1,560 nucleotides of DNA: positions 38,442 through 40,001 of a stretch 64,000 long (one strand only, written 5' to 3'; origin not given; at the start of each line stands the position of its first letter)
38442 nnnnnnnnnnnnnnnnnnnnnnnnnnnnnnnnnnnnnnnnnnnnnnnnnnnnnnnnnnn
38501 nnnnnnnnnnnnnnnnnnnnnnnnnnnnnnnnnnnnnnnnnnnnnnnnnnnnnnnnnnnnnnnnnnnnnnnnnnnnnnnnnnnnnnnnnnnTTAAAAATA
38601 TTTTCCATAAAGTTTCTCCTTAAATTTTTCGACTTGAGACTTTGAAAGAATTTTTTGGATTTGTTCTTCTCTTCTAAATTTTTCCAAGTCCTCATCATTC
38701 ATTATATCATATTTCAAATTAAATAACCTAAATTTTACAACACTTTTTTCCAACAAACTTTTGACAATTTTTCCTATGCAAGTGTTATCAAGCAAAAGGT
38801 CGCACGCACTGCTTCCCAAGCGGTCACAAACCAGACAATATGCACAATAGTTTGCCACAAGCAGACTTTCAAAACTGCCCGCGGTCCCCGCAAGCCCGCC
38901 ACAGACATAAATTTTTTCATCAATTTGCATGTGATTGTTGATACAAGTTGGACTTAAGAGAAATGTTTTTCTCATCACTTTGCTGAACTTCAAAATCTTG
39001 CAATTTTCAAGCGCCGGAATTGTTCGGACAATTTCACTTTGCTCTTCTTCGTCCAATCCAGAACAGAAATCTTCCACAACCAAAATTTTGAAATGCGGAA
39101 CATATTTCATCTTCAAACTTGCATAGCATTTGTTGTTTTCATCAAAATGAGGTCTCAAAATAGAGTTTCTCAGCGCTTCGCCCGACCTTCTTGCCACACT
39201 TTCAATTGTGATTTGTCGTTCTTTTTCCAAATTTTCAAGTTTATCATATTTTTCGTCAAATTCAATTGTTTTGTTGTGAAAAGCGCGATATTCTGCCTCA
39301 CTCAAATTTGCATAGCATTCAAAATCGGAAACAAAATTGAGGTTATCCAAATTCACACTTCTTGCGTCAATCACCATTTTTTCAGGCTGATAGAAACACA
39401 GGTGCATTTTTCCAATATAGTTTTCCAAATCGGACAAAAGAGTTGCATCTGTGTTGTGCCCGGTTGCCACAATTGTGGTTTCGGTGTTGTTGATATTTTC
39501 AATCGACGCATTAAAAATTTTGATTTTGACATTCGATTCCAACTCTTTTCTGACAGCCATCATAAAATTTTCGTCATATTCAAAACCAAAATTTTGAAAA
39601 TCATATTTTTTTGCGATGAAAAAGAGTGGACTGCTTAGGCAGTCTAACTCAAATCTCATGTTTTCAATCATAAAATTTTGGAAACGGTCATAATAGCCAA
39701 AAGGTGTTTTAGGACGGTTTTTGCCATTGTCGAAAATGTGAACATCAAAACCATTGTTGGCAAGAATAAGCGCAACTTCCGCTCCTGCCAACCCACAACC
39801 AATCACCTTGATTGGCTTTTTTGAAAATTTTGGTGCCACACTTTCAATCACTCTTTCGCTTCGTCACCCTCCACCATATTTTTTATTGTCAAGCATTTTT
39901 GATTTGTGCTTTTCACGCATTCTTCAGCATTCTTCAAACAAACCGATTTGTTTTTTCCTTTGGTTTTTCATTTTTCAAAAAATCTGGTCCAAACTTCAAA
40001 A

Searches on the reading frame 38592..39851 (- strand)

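Call 52: search_protein_families(library=pfam, proteins=[window:38592-39851:-], max_evalue=0.01)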
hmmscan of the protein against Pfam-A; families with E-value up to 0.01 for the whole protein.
window:38592-39851:- (419 aa): 5 families
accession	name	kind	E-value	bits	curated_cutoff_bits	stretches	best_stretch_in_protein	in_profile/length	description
PF01134.28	GIDA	-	4e-21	76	22.1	2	95-329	96-372/391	Glucose inhibited division protein A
PF07992.20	Pyr_redox_2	-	0.00099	19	26.1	1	15-99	4-58/291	Pyridine nucleotide-disulphide oxidoreductase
PF02737.24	3HCDH_N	-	0.0015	18.9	22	1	14-63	2-51/180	3-hydroxyacyl-CoA dehydrogenase, NAD binding domain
PF00070.33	Pyr_redox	-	0.0053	17.7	22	0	16-43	4-31/82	Pyridine nucleotide-disulphide oxidoreductase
PF13738.12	Pyr_redox_3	-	0.0077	16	30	0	8-45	161-198/305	Pyridine nucleotide-disulphide oxidoreductase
